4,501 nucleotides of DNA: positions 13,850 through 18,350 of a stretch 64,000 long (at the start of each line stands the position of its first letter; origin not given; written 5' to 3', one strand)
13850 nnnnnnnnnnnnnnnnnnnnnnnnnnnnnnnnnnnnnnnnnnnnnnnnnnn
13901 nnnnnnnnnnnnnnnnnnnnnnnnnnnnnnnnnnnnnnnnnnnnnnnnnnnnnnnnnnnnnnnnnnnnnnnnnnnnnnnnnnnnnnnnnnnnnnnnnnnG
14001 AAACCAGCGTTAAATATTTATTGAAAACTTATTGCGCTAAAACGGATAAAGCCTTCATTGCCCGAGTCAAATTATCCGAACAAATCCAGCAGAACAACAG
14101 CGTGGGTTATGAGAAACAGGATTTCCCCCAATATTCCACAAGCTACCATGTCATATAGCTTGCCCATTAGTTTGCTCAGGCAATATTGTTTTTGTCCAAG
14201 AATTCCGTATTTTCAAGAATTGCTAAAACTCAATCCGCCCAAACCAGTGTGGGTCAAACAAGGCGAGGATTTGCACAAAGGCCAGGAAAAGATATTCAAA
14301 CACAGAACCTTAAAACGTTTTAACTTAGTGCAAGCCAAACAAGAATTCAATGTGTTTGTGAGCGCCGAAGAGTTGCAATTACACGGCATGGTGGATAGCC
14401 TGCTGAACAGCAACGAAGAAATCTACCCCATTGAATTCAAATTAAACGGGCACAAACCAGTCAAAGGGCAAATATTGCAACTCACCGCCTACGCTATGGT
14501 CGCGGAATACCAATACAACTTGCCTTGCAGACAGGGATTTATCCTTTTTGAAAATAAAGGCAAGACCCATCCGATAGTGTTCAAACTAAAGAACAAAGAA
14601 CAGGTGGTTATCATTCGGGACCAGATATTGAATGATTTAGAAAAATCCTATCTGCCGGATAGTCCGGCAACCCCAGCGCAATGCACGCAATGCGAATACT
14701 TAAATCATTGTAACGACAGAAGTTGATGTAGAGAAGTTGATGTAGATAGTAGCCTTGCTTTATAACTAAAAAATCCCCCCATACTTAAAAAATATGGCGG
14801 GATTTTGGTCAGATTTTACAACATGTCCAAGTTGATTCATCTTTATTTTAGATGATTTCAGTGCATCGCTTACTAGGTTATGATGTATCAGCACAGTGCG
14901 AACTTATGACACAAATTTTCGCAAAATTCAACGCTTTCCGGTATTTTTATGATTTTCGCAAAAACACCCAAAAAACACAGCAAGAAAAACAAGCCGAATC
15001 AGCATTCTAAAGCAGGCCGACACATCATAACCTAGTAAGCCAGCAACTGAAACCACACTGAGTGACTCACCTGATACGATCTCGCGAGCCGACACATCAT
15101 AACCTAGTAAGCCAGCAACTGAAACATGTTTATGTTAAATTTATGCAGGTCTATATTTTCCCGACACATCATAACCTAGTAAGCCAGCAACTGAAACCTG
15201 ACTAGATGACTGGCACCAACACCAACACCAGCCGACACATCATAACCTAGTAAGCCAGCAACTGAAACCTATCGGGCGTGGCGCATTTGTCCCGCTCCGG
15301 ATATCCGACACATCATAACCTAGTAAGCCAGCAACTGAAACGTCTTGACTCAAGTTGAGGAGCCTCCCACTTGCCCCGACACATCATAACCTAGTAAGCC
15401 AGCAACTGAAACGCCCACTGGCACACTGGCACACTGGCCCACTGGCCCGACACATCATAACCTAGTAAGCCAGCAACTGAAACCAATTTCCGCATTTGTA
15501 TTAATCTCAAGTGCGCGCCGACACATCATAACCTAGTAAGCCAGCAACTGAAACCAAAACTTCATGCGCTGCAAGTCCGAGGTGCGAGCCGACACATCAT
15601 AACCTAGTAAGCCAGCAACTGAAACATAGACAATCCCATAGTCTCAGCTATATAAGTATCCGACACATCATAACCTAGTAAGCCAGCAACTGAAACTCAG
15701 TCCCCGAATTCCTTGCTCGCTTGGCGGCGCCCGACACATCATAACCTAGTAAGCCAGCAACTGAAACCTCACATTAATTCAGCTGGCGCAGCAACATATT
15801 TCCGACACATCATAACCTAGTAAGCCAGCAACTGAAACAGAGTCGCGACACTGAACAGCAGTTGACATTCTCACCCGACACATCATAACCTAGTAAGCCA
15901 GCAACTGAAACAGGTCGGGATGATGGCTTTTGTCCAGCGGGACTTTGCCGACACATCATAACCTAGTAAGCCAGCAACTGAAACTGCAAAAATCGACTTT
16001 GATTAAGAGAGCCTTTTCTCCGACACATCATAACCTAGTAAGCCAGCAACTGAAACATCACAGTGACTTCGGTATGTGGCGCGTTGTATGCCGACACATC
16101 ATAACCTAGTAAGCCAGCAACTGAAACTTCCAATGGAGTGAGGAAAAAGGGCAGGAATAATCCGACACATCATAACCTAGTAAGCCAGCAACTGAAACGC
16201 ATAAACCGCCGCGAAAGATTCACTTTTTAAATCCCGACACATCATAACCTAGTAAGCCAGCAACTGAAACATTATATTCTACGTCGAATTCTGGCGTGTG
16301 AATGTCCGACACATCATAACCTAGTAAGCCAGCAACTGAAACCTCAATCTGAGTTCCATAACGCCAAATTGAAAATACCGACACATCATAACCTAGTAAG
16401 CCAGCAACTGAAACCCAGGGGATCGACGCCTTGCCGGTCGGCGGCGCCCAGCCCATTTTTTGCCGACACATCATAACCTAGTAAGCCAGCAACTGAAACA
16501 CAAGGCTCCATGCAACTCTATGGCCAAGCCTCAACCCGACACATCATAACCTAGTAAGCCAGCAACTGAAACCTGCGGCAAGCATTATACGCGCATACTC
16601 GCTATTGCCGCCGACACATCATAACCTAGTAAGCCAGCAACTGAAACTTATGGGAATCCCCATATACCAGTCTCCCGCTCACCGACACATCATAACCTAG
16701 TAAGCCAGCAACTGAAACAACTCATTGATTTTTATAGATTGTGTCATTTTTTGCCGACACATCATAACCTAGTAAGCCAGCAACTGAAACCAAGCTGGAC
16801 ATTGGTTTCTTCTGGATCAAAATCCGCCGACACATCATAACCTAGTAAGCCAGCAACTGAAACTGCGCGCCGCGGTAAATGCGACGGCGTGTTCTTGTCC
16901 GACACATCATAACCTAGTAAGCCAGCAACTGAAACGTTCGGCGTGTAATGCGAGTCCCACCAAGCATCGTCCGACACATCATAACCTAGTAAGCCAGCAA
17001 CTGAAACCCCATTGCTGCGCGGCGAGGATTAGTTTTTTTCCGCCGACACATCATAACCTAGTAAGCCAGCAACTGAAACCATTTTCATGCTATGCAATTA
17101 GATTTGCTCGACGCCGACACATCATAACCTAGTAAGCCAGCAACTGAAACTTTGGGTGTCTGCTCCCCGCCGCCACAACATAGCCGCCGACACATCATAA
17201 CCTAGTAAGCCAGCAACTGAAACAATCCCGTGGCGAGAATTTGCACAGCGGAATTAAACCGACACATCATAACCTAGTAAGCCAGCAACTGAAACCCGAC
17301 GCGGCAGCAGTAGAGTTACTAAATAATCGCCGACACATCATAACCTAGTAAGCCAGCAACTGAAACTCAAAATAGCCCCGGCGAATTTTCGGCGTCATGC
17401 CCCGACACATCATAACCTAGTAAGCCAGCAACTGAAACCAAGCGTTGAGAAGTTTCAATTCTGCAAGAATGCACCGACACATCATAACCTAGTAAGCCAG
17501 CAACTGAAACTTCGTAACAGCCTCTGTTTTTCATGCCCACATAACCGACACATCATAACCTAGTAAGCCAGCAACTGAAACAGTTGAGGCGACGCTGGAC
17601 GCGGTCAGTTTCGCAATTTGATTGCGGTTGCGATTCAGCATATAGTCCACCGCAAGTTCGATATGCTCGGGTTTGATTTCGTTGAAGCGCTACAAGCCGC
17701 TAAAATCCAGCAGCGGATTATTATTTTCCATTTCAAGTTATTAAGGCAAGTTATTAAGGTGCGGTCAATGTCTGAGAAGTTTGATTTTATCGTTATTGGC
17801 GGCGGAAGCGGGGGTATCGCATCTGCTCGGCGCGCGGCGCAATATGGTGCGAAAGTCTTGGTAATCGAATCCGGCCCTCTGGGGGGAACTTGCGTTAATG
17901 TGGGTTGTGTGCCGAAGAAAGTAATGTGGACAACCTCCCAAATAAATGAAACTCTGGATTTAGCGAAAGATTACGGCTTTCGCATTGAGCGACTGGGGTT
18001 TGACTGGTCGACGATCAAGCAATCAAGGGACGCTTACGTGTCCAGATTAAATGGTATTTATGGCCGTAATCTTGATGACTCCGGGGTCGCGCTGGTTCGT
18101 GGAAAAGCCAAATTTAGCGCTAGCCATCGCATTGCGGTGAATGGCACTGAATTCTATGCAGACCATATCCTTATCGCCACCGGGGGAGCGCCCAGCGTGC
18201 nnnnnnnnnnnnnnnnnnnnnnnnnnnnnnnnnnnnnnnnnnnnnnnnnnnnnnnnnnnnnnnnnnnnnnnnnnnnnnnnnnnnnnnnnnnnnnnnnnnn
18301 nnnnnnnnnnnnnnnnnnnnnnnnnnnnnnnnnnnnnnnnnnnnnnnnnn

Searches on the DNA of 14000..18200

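Call 10: search_rna_families(source=window, start=14000, end=18200, threshold=evalue, max_evalue=1, show_alignments=3)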
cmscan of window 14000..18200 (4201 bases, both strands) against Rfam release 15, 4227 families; matches with E-value up to 1: 0.
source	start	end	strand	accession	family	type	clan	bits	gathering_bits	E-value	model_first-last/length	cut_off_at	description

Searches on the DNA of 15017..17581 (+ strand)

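Call 7: search_dna_similar(query=window:15017-17581:+, collection=phages, mode=distant, max_evalue=10, max_rows=40)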
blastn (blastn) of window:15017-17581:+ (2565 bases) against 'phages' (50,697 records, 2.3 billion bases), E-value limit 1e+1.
Records with a match: 108; places in all: 108; records where one place covers at least 80% of the query: 0.
Best place of each record, by identity: 90-95% 104; 80-90% 4.
By first word of the organism name: Escherichia 45; Mycobacterium 45; Klebsiella 7; Phapecoctavirus 3; Enterococcus 2; Pelagibacter 1; Campylobacter 1; Streptococcus 1; Alteromonas 1; Acinetobacter 1; and 1 more.
By host as written in the record: Mycobacterium smegmatis mc2 155 33; Escherichia coli 10; Escherichia coli K-12 MG1655 10; - 6; Mycobacterium smegmatis mc#155 5; Escherichia coli BEN 4311 2; Klebsiella pneumoniae KP/01 2; Escherichia coli STEC O121 2; and 28 more.
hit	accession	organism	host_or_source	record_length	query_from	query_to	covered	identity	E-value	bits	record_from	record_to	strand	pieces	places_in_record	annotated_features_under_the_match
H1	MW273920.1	Pelagibacter phage HTVC024P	Candidatus Pelagibacter sp. HTCC1062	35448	1198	1242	2%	80.0%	9e+0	39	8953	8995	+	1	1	hypothetical protein | DNA replication initiation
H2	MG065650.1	Campylobacter phage B15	Campylobacter jejuni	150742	1744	1783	2%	85.0%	8e-1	44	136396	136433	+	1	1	record has no annotation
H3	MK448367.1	Streptococcus satellite phage Javan217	Streptococcus equinus Sb10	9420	1224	1260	1%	83.8%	3e+0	41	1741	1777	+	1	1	DNA-binding protein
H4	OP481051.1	Alteromonas phage vB_AemP_PT15-A5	Alteromonas mediterranea PT15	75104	1766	1798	1%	87.9%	9e+0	40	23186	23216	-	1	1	hypothetical protein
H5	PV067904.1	Klebsiella phage vB_KpnD_EKW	Klebsiella pneumoniae ATCC 10031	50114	596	626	1%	90.3%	8e-1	44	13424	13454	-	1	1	hypothetical protein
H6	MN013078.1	Klebsiella phage vB_KpnS_KingDDD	Klebsiella pneumoniae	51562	596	626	1%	90.3%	8e-1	44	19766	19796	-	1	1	hypothetical protein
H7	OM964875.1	Klebsiella phage PG14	Klebsiella pneumoniae G14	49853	596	626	1%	90.3%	8e-1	44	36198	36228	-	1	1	record has no annotation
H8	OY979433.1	Klebsiella phage vB_Kpl_K14PH164C1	-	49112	596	626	1%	90.3%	8e-1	44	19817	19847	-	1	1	outer membrane protein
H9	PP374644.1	Klebsiella phage vB_KpnD_ghw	Klebsiella pneumoniae ATCC 700603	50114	596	626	1%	90.3%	8e-1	44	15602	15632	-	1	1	hypothetical protein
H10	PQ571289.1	Escherichia phage EF1-1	Escherichia fergusonii T12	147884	1756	1783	1%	92.9%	8e-1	43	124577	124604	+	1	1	hypothetical protein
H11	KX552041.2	Escherichia phage ESCO13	Escherichia coli BEN 4311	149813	1756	1783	1%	92.9%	8e-1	43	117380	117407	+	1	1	hypothetical protein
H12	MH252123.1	Klebsiella phage ZCKP1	Klebsiella pneumoniae KP/01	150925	1756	1783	1%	92.9%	8e-1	43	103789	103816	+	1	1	hypothetical protein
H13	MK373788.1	Escherichia phage vB_EcoM_Schickermooser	Escherichia coli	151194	1756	1783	1%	92.9%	8e-1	43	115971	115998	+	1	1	hypothetical protein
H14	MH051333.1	Escherichia phage vB_EcoM-Ro121c4YLVW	Escherichia coli STEC O121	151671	1756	1783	1%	92.9%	8e-1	43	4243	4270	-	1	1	hypothetical protein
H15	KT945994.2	Enterococcus phage vB_EfaS_IME197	Enterococcus faecalis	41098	1706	1733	1%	92.9%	8e-1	43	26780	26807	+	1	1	hypothetical protein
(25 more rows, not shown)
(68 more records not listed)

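Call 8: search_dna_similar(query=window:15017-17581:+, collection=plasmids, mode=distant, max_evalue=10, max_rows=40)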
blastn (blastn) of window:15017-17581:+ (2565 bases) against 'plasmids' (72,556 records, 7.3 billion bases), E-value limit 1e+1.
Records with a match: 11; places in all: 12; records where one place covers at least 80% of the query: 0.
Best place of each record, by identity: >=99% 7; 90-95% 2; 80-90% 2.
By first word of the organism name: Melissococcus 4; Streptomyces 2; Shinella 2; Bacteroides 1; Kitasatospora 1; Sinorhizobium 1.
By predicted mobility (MOB-suite, as given by PLSDB): non-mobilizable 11.
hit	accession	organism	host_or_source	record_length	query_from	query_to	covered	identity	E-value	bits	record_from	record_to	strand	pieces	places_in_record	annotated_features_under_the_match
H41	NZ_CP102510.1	Streptomyces sp. NBC_00162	bacterial isolate,soil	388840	1393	1429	1%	83.8%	9e+0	41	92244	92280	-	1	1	cupin domain-containing protein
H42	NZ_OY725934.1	Bacteroides finegoldii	-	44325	885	917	1%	87.9%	3e+0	43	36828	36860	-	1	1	glycosyltransferase family A protein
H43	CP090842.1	Streptomyces viridifaciens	Whole organism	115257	404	434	1%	93.5%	6e-2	48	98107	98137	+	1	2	none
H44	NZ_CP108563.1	Kitasatospora purpeofusca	-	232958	1402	1432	1%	90.3%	9e+0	41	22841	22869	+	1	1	TnsA-like heteromeric transposase endonuclease subunit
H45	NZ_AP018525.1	Melissococcus plutonius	Apis mellifera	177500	1712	1735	1%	100.0%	7e-1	45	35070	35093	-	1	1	none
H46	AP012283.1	Melissococcus plutonius DAT561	-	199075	1712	1735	1%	100.0%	7e-1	45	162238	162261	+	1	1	hypothetical protein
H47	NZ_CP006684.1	Melissococcus plutonius S1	EFB-infected honey bee colony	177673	1712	1735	1%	100.0%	7e-1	45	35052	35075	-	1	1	none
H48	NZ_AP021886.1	Melissococcus plutonius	Apis mellifera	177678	1712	1735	1%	100.0%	7e-1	45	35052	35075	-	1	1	none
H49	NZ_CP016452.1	Sinorhizobium sp. RAC02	Microbial isolate,Algal phycosphere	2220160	700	721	1%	100.0%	9e+0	41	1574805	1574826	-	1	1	none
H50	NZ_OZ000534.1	Shinella sp. WSC3-e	-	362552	700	721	1%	100.0%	9e+0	41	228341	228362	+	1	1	pdxA: 4-hydroxythreonine-4-phosphate dehydrogenase PdxA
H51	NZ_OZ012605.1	Shinella sp. WSD5-1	-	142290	700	721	1%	100.0%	9e+0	41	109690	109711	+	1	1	pdxA: 4-hydroxythreonine-4-phosphate dehydrogenase PdxA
